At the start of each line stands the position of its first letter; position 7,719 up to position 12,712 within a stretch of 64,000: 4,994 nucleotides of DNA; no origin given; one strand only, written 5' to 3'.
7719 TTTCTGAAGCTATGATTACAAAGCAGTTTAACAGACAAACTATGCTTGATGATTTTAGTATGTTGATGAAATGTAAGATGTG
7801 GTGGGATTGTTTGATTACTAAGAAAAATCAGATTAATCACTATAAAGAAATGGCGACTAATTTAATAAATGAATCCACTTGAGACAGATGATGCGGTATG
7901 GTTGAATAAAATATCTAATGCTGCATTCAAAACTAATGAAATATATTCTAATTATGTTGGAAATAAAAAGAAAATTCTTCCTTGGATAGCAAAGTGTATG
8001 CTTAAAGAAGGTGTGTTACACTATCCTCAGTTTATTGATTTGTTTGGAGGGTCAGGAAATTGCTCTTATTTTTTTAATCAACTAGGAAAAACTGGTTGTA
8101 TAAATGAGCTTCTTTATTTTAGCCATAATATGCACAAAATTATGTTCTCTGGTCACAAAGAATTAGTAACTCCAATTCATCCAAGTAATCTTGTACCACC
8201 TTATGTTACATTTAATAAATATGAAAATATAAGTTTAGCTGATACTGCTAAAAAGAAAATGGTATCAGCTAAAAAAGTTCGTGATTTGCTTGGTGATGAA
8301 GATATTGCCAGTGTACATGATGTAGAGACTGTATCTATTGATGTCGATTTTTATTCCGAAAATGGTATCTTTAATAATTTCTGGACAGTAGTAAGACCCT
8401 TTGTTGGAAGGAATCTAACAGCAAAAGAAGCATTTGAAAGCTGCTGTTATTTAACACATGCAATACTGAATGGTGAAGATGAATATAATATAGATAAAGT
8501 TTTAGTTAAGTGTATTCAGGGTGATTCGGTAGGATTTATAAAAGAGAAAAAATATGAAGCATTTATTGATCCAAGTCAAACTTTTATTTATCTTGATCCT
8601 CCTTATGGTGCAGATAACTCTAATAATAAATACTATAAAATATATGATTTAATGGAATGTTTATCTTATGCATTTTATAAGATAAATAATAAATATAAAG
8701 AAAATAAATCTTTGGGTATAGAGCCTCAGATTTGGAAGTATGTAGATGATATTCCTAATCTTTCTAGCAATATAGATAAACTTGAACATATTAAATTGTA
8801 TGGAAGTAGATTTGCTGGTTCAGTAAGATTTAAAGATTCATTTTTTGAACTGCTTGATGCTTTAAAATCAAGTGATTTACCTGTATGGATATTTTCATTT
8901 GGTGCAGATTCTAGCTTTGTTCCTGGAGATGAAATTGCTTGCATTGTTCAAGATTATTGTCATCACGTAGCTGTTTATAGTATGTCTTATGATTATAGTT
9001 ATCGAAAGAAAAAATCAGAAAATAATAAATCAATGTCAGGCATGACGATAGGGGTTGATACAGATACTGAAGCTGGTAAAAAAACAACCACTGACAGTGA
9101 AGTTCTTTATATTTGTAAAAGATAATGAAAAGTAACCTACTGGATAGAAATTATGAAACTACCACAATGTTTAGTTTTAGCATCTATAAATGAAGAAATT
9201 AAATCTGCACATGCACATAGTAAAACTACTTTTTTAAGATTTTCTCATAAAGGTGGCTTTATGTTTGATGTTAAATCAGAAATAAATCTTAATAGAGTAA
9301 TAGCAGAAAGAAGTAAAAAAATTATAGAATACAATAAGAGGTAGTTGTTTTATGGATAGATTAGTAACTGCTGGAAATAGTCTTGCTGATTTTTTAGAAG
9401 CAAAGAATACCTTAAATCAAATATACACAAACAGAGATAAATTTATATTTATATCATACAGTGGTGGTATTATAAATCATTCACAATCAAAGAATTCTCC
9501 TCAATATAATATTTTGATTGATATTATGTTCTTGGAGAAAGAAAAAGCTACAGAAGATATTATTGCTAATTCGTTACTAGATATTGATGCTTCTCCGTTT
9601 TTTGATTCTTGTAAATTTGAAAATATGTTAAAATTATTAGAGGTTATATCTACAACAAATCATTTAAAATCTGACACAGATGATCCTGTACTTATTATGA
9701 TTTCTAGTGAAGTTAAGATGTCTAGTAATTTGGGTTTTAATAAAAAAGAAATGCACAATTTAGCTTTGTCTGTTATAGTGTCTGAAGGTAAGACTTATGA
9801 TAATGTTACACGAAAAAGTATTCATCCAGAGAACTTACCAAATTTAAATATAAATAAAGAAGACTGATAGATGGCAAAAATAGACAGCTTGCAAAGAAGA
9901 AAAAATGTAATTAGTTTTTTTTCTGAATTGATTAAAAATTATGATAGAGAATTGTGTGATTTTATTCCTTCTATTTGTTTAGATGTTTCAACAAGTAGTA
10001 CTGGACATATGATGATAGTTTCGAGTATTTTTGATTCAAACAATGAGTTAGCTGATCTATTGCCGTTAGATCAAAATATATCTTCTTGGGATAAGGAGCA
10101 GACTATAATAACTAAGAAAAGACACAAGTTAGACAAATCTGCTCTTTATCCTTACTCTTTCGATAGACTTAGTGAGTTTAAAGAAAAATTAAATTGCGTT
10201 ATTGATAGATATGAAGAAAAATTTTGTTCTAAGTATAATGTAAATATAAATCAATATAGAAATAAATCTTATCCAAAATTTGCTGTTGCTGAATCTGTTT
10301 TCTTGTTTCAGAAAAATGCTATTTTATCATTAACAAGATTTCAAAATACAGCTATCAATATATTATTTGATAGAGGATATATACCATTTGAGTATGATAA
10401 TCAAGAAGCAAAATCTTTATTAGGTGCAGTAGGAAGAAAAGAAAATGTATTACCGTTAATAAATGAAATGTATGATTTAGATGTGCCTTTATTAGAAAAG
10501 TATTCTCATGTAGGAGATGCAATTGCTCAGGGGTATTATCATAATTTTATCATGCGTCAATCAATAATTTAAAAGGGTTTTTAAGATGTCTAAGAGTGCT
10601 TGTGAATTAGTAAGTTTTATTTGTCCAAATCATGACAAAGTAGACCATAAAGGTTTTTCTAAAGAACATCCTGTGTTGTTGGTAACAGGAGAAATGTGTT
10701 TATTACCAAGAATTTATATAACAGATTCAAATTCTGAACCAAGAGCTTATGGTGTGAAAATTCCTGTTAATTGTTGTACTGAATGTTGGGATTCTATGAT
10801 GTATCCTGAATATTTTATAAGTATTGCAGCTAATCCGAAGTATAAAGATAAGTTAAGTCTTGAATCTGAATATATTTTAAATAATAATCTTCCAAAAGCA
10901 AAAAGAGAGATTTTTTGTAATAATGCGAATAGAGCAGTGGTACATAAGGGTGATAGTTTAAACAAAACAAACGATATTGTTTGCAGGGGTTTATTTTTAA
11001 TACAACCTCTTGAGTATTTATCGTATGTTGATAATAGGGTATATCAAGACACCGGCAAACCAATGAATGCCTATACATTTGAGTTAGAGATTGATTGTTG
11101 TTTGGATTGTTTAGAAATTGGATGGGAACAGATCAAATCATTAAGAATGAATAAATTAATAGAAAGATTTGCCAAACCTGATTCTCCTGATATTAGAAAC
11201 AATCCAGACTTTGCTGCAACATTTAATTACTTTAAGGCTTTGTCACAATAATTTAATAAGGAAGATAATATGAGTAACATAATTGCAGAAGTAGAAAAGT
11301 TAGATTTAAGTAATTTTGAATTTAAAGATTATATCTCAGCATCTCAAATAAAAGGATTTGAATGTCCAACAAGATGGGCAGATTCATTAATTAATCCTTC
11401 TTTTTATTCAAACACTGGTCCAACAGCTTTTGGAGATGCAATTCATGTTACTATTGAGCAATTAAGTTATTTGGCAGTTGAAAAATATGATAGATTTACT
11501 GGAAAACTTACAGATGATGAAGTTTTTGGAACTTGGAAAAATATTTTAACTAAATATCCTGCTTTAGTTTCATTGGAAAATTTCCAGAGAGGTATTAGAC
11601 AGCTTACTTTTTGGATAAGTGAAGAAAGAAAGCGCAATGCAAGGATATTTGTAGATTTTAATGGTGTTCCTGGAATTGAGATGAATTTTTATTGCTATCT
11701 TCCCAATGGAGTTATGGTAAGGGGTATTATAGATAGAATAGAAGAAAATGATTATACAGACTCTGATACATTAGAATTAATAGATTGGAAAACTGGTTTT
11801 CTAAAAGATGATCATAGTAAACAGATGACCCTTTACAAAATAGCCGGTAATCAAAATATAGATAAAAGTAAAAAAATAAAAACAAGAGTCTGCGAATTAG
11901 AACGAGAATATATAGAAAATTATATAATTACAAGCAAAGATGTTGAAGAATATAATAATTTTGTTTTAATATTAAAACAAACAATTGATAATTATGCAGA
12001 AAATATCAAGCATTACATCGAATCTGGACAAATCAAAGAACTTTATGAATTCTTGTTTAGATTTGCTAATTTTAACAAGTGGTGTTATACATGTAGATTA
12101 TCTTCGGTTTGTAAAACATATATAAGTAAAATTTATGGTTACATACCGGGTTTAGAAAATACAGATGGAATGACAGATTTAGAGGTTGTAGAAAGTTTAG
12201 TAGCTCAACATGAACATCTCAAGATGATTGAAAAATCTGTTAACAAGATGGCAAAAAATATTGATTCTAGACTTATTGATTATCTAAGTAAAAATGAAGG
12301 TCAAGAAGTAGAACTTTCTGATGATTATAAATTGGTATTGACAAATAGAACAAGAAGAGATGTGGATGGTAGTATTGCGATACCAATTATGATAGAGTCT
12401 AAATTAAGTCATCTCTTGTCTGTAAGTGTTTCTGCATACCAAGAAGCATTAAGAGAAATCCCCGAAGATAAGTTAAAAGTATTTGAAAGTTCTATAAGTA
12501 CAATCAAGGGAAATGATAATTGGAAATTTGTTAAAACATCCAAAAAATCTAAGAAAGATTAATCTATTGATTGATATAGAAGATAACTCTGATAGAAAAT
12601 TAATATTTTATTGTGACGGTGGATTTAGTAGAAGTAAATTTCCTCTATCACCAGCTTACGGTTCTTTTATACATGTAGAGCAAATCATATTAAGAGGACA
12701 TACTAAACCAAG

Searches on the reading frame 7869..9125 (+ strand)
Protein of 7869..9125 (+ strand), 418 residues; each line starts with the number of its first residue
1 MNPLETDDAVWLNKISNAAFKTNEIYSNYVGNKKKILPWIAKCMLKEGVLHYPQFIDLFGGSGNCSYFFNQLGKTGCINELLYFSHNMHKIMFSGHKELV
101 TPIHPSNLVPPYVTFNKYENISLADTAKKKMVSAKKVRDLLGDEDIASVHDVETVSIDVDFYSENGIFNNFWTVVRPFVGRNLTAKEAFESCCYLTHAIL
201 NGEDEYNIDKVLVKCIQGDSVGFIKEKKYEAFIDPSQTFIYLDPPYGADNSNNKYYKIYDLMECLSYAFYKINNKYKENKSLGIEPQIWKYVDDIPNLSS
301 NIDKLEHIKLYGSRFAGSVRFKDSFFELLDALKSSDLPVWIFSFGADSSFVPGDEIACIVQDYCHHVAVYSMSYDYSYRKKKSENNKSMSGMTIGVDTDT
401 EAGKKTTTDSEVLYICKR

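Call 48: search_protein_families(library=phrogs, proteins=[window:7869-9125:+], max_evalue=0.00001)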
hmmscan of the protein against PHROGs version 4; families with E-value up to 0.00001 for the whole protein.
window:7869-9125:+ (418 aa): 2 families
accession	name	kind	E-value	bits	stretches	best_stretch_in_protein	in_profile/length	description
phrog_27806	-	other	2.1e-14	53.8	1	25-271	49-280/798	DNA methyltransferase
phrog_56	-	other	3.9e-08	34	0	28-66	66-101/647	DNA methyltransferase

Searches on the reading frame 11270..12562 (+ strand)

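Call 48: search_protein_families(library=phrogs, proteins=[window:11270-12562:+], max_evalue=0.00001)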
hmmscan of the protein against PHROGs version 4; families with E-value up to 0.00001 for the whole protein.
window:11270-12562:+ (430 aa): 2 families
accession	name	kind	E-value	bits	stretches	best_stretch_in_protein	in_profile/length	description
phrog_69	-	DNA, RNA and nucleotide metabolism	2.3e-16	60.9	1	20-362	88-393/501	exonuclease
phrog_1870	-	DNA, RNA and nucleotide metabolism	1e-06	29.2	1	108-196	126-211/313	exonuclease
